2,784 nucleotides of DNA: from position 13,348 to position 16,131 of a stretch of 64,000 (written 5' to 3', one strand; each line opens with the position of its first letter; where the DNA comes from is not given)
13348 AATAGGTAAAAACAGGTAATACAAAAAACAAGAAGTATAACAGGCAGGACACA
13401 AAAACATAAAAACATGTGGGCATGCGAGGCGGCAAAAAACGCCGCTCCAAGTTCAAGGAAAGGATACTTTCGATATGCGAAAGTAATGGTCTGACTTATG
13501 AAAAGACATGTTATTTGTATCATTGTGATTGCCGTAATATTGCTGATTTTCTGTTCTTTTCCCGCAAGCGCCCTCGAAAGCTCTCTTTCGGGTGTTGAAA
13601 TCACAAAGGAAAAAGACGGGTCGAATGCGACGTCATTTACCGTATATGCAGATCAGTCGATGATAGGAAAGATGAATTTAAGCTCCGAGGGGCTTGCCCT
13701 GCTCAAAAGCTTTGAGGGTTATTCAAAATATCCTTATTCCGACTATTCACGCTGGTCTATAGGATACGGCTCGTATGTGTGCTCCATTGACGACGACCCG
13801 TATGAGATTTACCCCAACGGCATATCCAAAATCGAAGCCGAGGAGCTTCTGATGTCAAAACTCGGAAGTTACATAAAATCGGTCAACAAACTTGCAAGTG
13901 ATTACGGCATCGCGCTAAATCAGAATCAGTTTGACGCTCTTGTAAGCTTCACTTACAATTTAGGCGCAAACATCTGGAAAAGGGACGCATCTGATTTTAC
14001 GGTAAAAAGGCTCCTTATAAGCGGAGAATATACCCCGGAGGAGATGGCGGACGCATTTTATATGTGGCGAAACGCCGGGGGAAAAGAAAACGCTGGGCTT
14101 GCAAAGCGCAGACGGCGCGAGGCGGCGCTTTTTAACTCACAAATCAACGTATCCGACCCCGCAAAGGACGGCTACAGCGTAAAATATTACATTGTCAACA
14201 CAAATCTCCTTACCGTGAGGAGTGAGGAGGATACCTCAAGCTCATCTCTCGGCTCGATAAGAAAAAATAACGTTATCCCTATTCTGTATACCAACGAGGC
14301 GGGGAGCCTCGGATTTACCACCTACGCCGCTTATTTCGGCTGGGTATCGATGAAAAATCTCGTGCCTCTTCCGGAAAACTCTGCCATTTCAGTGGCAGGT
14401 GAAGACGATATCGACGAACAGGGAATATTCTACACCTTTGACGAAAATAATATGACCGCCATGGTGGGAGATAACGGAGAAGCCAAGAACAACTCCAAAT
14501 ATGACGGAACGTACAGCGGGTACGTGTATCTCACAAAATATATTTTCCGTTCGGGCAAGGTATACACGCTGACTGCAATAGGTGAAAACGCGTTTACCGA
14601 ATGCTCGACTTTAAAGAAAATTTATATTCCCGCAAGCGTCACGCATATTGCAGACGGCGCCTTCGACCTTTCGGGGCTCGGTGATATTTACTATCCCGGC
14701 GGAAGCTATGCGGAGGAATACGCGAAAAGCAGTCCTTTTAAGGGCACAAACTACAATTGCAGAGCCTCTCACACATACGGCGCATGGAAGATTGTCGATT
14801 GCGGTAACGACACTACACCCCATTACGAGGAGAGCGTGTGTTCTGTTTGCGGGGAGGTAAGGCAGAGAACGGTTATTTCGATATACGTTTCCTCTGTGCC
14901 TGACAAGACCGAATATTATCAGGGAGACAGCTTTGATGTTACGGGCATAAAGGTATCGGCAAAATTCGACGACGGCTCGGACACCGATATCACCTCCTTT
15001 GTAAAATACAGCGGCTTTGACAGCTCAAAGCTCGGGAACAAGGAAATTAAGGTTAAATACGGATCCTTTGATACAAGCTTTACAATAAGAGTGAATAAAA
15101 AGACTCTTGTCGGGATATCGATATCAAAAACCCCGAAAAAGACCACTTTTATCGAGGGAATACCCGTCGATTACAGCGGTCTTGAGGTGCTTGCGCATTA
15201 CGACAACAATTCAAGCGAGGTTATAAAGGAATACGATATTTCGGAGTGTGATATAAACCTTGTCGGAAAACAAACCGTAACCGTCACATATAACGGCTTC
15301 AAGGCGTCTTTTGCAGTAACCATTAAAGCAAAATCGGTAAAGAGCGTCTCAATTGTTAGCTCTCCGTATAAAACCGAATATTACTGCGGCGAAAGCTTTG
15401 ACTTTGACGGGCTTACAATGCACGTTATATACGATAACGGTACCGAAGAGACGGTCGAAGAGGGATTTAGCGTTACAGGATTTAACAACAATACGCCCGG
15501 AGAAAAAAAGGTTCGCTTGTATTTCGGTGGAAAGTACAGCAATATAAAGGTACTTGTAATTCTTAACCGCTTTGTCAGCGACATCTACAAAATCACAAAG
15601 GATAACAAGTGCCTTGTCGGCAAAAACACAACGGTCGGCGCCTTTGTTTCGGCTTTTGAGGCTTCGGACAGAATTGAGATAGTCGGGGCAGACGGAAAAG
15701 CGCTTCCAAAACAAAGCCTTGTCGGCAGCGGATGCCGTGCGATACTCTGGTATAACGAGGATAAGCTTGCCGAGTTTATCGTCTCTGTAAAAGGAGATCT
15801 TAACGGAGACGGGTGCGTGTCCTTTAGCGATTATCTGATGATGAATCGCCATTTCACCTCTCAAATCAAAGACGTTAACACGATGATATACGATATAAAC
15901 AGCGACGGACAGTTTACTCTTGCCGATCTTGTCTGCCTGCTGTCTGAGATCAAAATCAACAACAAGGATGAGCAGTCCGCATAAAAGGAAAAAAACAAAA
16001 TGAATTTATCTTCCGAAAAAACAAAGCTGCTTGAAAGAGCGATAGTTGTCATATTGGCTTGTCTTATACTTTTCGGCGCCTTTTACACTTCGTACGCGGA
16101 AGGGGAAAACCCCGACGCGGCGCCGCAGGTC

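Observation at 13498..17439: Adjacent dockerin-bearing muramidase and membrane-anchored cohesin-like protein: a possible surface-tethered lytic module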

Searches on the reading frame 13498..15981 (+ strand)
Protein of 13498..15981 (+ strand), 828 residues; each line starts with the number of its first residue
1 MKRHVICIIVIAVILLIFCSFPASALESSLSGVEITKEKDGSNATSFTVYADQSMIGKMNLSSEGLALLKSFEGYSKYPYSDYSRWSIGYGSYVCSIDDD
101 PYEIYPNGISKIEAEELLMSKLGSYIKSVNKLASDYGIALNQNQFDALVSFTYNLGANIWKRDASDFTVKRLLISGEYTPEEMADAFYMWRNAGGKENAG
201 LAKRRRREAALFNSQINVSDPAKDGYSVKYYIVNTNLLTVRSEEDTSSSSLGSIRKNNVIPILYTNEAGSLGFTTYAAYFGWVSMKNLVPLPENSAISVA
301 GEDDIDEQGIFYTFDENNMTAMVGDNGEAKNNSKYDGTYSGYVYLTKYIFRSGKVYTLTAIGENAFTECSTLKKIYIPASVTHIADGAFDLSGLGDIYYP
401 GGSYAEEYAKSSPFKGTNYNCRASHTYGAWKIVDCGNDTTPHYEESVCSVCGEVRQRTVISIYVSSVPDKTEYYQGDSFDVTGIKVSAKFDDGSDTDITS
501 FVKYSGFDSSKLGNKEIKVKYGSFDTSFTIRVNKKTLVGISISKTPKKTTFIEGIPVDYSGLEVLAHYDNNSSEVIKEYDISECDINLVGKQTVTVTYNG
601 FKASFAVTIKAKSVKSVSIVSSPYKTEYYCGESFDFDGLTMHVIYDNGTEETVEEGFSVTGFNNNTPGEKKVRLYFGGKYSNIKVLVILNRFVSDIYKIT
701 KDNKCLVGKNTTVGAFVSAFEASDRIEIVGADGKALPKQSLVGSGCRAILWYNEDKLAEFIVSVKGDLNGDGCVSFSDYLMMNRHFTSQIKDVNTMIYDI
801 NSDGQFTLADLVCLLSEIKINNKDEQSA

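Call 3: search_protein_families(library=pfam, proteins=[window:13498-15981:+], max_evalue=1)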
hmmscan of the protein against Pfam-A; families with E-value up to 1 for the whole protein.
window:13498-15981:+ (828 aa): 10 families
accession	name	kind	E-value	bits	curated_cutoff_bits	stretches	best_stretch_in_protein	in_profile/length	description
PF07523.18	Big_3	-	1.5e-28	99.3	21.2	3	623-687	3-68/68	Bacterial Ig-like domain (group 3)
PF00959.24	Phage_lysozyme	-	1.8e-23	83.6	22.3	1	70-208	1-125/125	Phage lysozyme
PF00404.24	Dockerin_1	-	4e-08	33.8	22.9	1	765-814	1-52/57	Dockerin type I domain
PF13306.12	LRR_5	-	1.1e-06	29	27.7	1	358-400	67-109/127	BspA type Leucine rich repeat region (6 copies)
PF00036.39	EF-hand_1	-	0.0041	17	25.4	0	767-782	10-25/29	EF hand domain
PF13499.12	EF-hand_7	-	0.03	15.1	30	0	758-780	43-63/67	EF-hand domain pair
PF08239.17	SH3_3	-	0.13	13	27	1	238-269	3-34/54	Bacterial SH3 domain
PF24145.1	K1-lyase_N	-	0.24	12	27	0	631-662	37-68/72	K1 capsule-specific polysaccharide lyase, N-terminal domain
PF20173.3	ZnF_RZ-type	-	0.28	11.3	27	1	415-453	8-39/54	RZ type zinc finger domain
PF13405.12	EF-hand_6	-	0.99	9.8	25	0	797-816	8-27/30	EF-hand domain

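Call 4: search_protein_families(library=ncbifam, proteins=[window:13498-15981:+], max_evalue=1)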
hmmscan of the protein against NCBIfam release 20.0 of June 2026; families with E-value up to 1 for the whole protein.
window:13498-15981:+ (828 aa): 5 families
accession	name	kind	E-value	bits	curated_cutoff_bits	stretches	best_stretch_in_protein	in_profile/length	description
NF058676.1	BaGTA_endo_BgtA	equivalog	1e-19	71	315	1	61-219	4-152/220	gene transfer agent endolysin BgtA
NF051871.1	LysLocSpmX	equivalog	8.7e-11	41.6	700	1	60-212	6-147/430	lysozyme-family localization factor SpmX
NF011110.0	PRK14538.1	equivalog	0.0034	15.5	707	1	3-129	10-135/838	putative bifunctional signaling protein/50S ribosomal protein L9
NF040676.1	wall_bind_EntB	exception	0.0076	14.8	780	1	229-273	83-127/490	cell wall-binding protein EntB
NF040670.1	wall_bind_EntA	exception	0.048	13.1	560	1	229-263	83-117/291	cell wall-binding protein EntA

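Call 6: search_solved_structures(query=window:13498-15981:+, max_evalue=0.01)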
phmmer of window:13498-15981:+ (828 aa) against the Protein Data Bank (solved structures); distinct sequences matched with E-value up to 0.01: 22.
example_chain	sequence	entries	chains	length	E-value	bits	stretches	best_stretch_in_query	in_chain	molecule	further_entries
9kbq_A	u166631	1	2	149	3.3e-17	65.3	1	61-212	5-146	Lysozyme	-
9kbs_A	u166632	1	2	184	1.8e-15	59.5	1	58-212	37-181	Lysozyme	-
6et6_A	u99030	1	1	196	5.8e-15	57.9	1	57-212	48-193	Lysozyme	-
8b2s_A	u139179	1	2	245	2.2e-12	49.3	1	63-218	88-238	GH24 family muramidase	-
7m5i_B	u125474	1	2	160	5.8e-11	44.6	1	57-213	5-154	Endolysin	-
4gt6_A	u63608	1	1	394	5.1e-10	41.5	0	358-402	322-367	Cell surface protein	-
8app_A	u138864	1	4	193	5.7e-10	41.3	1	58-213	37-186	Endolysin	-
2anv_A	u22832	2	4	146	6.5e-10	41.2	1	59-213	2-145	Lysozyme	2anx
9kbt_A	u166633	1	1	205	7.1e-10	41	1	54-213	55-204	Lysozyme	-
4fdw_A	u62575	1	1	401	1e-08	37.2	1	463-533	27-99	leucine rich hypothetical protein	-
4fd0_A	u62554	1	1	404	1e-07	33.9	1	464-534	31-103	Leucine rich hypothetical protein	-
6h9d_A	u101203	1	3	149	1.4e-07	33.4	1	60-212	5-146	Lysozyme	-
2l7y_A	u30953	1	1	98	3.2e-05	25.6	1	534-614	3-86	Putative endo-beta-N-acetylglucosaminidase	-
4fs7_A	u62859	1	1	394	3.3e-05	25.6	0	352-391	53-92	Uncharacterized protein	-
8hp8_A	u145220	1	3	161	0.00012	23.7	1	59-214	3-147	Endolysin mtEC340M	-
6kg9_A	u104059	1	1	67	0.0015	20.1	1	764-821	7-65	And cellulose-binding endoglucanase family 9 CelL ortholog dockerin domain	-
2y3n_B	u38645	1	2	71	0.0016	20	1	761-815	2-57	CELLULOSOMAL FAMILY-48 PROCESSIVE GLYCOSIDE HYDROLASE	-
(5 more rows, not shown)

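Call 18: find_related_loci(query=A2, collection=genome_contigs, flank=10000)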
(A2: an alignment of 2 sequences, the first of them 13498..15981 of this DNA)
Query A2 (828 aa) in genome_contigs; peptide patterns used: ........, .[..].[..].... (x = any residue, [..] = any of these).
21 stretches matched a pattern; 2 encode a relative of the query (tblastn E <= 1e-3); 2 distinct loci.
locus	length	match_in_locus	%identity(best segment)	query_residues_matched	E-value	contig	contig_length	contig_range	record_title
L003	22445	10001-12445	66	1-826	0e+0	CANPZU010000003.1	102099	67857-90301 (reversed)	MAG: uncultured Clostridia bacterium isolate Lapin-001__bin44 genome assembly, contig: Lapin-001__NODE_287_length_102099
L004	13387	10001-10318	33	328-402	1e-6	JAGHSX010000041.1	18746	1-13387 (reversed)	MAG: Candidatus Scybalousia scybalohippi isolate E3_144 c_000000360912, whole genome shotgun sequence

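Call 47: find_related_loci(query=A6, collection=metagenome_contigs, flank=6000)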
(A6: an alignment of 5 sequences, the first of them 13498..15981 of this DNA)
Query A6 (828 aa) in metagenome_contigs; peptide patterns used: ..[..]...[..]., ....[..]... (x = any residue, [..] = any of these).
59 stretches matched a pattern, but none encodes a relative of the query by tblastn (E <= 1e-3).

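Call 60: find_homologous_proteins(query=window:13498-15981:+, max_evalue=1e-10)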
Query window:13498-15981:+ (828 aa): 142 proteins with E <= 1e-10 among 8000 candidates; the best 120 are listed.
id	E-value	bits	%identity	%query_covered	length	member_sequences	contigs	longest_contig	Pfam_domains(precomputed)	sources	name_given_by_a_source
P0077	0.0e+0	1848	100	100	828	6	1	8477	PF13306.13,PF00404.25,PF00959.25,PF07523.19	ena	-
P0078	0.0e+0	1251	67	98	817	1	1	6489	PF13306.13,PF00404.25,PF00959.25,PF07523.19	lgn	-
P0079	0.0e+0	1201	66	100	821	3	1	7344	PF13306.13,PF00404.25,PF00959.25,PF07523.19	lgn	-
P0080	5.4e-290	982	55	99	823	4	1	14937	PF13306.13,PF00404.25,PF00959.25,PF07523.19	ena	-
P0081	1.7e-267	908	53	93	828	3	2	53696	PF13306.13,PF00404.25,PF00959.25,PF07523.19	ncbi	-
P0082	3.5e-249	847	50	93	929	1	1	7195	PF13306.13,PF00404.25,PF00959.25,PF07523.19,PF08239.18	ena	-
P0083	4.0e-244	831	48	99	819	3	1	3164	PF13306.13,PF00404.25,PF00959.25,PF07523.19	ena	-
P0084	3.4e-243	828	48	99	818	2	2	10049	PF13306.13,PF00404.25,PF00959.25,PF07523.19,PF08239.18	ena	-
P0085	3.8e-243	827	51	92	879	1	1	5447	PF13306.13,PF00404.25,PF00959.25,PF07523.19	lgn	-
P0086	1.0e-242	826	49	99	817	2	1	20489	PF13306.13,PF00404.25,PF00959.25,PF07523.19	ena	-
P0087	8.3e-242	823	48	100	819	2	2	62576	PF13306.13,PF00404.25,PF00959.25,PF07523.19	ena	-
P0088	4.2e-235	801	48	93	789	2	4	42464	PF13306.13,PF00404.25,PF00959.25,PF07523.19,PF08239.18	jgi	-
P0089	1.7e-182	627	41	99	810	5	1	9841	PF13306.13,PF00404.25,PF00959.25,PF07523.19,PF08239.18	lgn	-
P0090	1.2e-180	621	41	93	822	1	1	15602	PF13306.13,PF00404.25,PF00959.25,PF07523.19,PF08239.18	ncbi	-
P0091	2.9e-176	606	41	93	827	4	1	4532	PF13306.13,PF00404.25,PF00959.25,PF07523.19,PF08239.18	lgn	-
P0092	6.0e-175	602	39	98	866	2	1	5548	PF13306.13,PF00404.25,PF00959.25,PF07523.19,PF08239.18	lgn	-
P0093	8.1e-175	601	43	91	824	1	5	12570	PF13306.13,PF00404.25,PF00959.25,PF07523.19,PF08239.18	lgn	-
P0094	1.6e-173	597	40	98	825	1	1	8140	PF13306.13,PF00404.25,PF00959.25,PF07523.19,PF08239.18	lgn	-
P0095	2.6e-173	597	41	95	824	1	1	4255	PF13306.13,PF00404.25,PF00959.25,PF07523.19,PF08239.18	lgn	-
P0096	3.1e-171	590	42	91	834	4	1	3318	PF13306.13,PF00404.25,PF00959.25,PF07523.19,PF08239.18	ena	-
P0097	7.3e-169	582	41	91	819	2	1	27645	PF13306.13,PF00959.25,PF07523.19,PF08239.18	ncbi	-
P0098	1.9e-168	580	38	98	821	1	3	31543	PF13306.13,PF00404.25,PF00959.25,PF07523.19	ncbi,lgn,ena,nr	ncbi:MAG: bacterial Ig-like domain-containing protein [Clostridia bacterium]|nr:bacterial Ig-like do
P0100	1.6e-164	567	40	91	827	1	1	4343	PF13306.13,PF00404.25,PF00959.25,PF07523.19,PF08239.18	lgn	-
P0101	4.3e-164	566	40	91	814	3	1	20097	PF13306.13,PF00404.25,PF00959.25,PF07523.19,PF08239.18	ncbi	-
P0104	2.9e-122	428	34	99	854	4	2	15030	PF00404.25,PF00959.25,PF07523.19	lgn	-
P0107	3.0e-92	328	39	56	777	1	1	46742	PF13306.13,PF00959.25,PF08239.18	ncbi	-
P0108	6.0e-92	327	44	49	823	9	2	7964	PF13306.13,PF00959.25,PF08239.18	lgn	-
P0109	8.9e-92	327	44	49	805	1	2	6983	PF13306.13,PF00959.25,PF08239.18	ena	-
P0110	3.4e-87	312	42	49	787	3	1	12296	PF13306.13,PF00959.25,PF08239.18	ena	-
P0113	6.5e-41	159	39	31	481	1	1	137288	PF00404.25,PF00959.25,PF08239.18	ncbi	-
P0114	8.6e-40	155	40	27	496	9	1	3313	PF00404.25,PF00959.25,PF08239.18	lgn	-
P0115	3.9e-39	153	40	29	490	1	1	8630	PF00404.25,PF00959.25,PF07523.19,PF08239.18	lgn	-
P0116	5.7e-38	149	38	30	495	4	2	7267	PF00404.25,PF00959.25,PF07523.19,PF08239.18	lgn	-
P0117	8.8e-38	148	33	42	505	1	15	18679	PF00404.25,PF00959.25,PF07523.19,PF08239.18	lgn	-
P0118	2.1e-37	147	31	43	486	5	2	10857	PF00404.25,PF00959.25,PF08239.18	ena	-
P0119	2.2e-37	147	42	28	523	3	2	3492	PF00404.25,PF00959.25,PF08239.18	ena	-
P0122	1.5e-33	134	40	15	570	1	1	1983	PF00404.25,PF00959.25,PF07523.19,PF08239.18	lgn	-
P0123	1.2e-32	131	33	33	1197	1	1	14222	PF01551.30,PF00959.25,PF09394.17,PF08239.18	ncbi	-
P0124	1.7e-32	131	38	34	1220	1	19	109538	PF05257.23,PF09479.17,PF00959.25,PF06347.20,PF08239.18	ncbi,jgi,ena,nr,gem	ncbi:MAG: CHAP domain-containing protein [Ruminococcaceae bacterium]|nr:CHAP domain-containing prote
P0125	3.9e-32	130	34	19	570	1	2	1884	PF00404.25,PF00959.25,PF07523.19,PF08239.18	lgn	-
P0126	5.1e-32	129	41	28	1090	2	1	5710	PF05257.23,PF09479.17,PF09992.15,PF00959.25,PF06347.20,PF08239.18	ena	-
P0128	7.5e-31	125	42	22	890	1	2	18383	PF09479.17,PF00959.25,PF04886.17,PF07653.24,PF18348.8,PF08239.18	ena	-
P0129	7.7e-31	125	37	28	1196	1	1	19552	PF01551.30,PF00959.25,PF08460.17,PF08239.18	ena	-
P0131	1.1e-30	125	35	29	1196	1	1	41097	PF01551.30,PF00959.25,PF08239.18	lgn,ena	-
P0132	1.3e-30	125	38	28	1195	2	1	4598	PF01551.30,PF00959.25,PF08239.18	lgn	-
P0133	7.3e-29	119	36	29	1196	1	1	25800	PF01551.30,PF00959.25,PF08239.18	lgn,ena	-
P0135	6.8e-27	112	35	33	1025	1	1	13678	PF09479.17,PF25059.2,PF00959.25,PF14200.13,PF00652.29,PF08239.18,PF00041.28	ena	-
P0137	1.2e-26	111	45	20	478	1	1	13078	PF00959.25,PF00395.26,PF08239.18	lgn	-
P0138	1.5e-26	111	46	19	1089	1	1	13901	PF07495.20,PF05257.23,PF09479.17,PF00959.25,PF18998.7,PF08239.18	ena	-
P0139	2.4e-26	110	37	28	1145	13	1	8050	PF25059.2,PF00059.28,PF00959.25,PF23376.2,PF08481.17,PF22986.4,PF03413.26,PF14200.13,PF08239.18,PF00041.28,PF16656.12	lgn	-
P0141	2.2e-25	107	44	19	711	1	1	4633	PF09479.17,PF00959.25,PF06347.20,PF08239.18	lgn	-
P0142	9.1e-25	105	34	29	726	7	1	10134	PF09479.17,PF00959.25,PF08239.18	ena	-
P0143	9.7e-25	105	47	19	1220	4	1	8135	PF05257.23,PF09479.17,PF00959.25,PF06347.20,PF08239.18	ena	-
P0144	1.4e-24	105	34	29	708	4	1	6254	PF09479.17,PF00959.25,PF08239.18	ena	-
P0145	3.8e-24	103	45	19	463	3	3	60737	PF00959.25,PF00395.26,PF08239.18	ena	-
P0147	9.1e-24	102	44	19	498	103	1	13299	PF00959.25,PF08239.18,PF00041.28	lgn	-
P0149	1.9e-23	101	41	21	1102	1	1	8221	PF09479.17,PF00959.25,PF08239.18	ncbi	-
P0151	4.1e-23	100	40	22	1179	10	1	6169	PF09479.17,PF00959.25,PF18998.7,PF08239.18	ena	-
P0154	1.9e-22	98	32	29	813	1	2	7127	PF09479.17,PF00959.25,PF08239.18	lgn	-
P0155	2.1e-22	97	41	18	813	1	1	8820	PF00959.25,PF25833.1,PF06347.20,PF21910.3,PF08239.18,PF00041.28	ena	-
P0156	3.0e-22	97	42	22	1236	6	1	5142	PF09479.17,PF00959.25,PF18998.7,PF08239.18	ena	-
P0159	1.6e-20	91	36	20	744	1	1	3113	PF09479.17,PF00959.25,PF06347.20,PF08239.18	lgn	-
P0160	1.7e-20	91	39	21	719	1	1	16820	PF09479.17,PF00959.25,PF06347.20,PF08239.18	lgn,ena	-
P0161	2.3e-20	91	38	20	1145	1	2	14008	PF09479.17,PF00959.25,PF08239.18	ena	-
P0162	2.4e-20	91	40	19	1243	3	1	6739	PF09479.17,PF00959.25,PF18998.7,PF06347.20,PF08239.18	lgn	-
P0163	3.9e-20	90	33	28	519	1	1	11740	PF00959.25,PF08239.18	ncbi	-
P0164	4.5e-20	90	36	26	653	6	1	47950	PF00959.25,PF08239.18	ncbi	ncbi:MAG: SH3 domain-containing protein [Oscillospiraceae bacterium]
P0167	1.2e-19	88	36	22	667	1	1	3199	PF09479.17,PF00959.25,PF06347.20,PF08239.18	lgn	-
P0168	1.4e-19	88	40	19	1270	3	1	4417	PF00959.25,PF18998.7,PF08239.18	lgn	-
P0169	6.2e-19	86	32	28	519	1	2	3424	PF00959.25,PF08239.18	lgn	-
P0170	7.1e-19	86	39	21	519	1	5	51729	PF00959.25,PF08239.18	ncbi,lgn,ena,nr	ncbi:MAG: hypothetical protein IKJ94_06485 [Oscillospiraceae bacterium]|nr:hypothetical protein [Osc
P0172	1.1e-18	85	33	26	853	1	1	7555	PF09479.17,PF00959.25,PF08239.18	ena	-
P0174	2.7e-18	84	41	19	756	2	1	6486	PF00959.25,PF08239.18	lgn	-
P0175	5.5e-18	83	34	23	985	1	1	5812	PF09479.17,PF00959.25,PF08239.18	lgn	-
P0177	9.4e-18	82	36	21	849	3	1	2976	PF09479.17,PF00959.25,PF06347.20,PF08239.18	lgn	-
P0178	1.1e-17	82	31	26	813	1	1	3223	PF09479.17,PF00959.25,PF08239.18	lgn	-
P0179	1.3e-17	82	40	19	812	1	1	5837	PF09479.17,PF00959.25,PF06347.20,PF08239.18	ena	-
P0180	1.6e-17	81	40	19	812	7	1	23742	PF09479.17,PF00959.25,PF06347.20,PF08239.18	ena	-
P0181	2.2e-17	81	30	31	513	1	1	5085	PF26182.1,PF00404.25,PF00959.25,PF21461.4,PF22359.3,PF02368.25,PF08239.18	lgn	-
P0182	3.5e-17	80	32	29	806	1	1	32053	PF09479.17,PF00959.25,PF06347.20,PF08239.18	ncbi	-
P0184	4.9e-17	80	38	19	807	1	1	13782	PF09479.17,PF00959.25,PF06347.20,PF08239.18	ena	-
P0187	3.1e-16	77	38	18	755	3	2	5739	PF09479.17,PF00959.25,PF08239.18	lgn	-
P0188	5.8e-16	76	36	19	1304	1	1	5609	PF09479.17,PF00959.25,PF08239.18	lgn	-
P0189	1.0e-15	75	31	29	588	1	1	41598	PF26182.1,PF00404.25,PF00959.25,PF21461.4,PF22359.3,PF06347.20,PF02368.25,PF08239.18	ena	-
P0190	1.2e-15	75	31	29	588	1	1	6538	PF26182.1,PF00404.25,PF00959.25,PF21461.4,PF22359.3,PF06347.20,PF02368.25,PF08239.18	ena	-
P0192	1.8e-15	75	31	29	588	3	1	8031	PF26182.1,PF00404.25,PF00959.25,PF21461.4,PF22359.3,PF06347.20,PF02368.25,PF08239.18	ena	-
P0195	5.3e-15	73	36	21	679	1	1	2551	PF09479.17,PF00959.25,PF06347.20,PF08239.18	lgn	-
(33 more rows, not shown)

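Call 61: find_encoding_contigs(protein=P0098, flank=6000, max_places=2)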
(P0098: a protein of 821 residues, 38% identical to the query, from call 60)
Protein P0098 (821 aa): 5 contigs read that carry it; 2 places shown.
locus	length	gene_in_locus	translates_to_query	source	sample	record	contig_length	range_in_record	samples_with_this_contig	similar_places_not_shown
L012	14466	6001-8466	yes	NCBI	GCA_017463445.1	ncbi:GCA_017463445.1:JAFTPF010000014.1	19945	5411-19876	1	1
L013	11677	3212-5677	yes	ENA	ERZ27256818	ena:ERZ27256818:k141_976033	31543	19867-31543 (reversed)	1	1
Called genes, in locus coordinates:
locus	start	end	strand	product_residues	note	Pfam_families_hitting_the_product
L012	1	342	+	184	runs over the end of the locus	PF02674:Colicin_V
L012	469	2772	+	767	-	PF05621:TniB (weak), PF13191:AAA_16, PF00004:AAA, PF17871:AAA_lid_9, PF07724:AAA_2, PF00004:AAA, PF07728:AAA_5, PF10431:ClpB_D2-small, +13 more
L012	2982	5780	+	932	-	PF00690:Cation_ATPase_N, PF00122:E1-E2_ATPase, PF13246:Cation_ATPase (weak), PF00689:Cation_ATPase_C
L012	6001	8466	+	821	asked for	PF00959:Phage_lysozyme, PF13306:LRR_5, PF07523:Big_3, PF00404:Dockerin_1 (weak)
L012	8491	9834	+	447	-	PF12733:Cadherin-like (faint), PF00963:Cohesin (weak)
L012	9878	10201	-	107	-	-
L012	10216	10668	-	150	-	PF22811:Zn_ribbon_NrdR, PF03477:ATP-cone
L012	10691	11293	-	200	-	-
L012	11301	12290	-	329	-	PF21694:DNA_pol3_delta_C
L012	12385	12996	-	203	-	PF01066:CDP-OH_P_transf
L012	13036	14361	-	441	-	PF00919:UPF0004, PF04055:Radical_SAM, PF18693:TRAM_2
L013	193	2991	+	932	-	PF00690:Cation_ATPase_N, PF00122:E1-E2_ATPase, PF13246:Cation_ATPase (weak), PF00689:Cation_ATPase_C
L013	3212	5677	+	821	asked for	PF00959:Phage_lysozyme, PF13306:LRR_5, PF07523:Big_3, PF00404:Dockerin_1 (weak)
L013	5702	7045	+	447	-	PF12733:Cadherin-like (faint), PF00963:Cohesin (weak)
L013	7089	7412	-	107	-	-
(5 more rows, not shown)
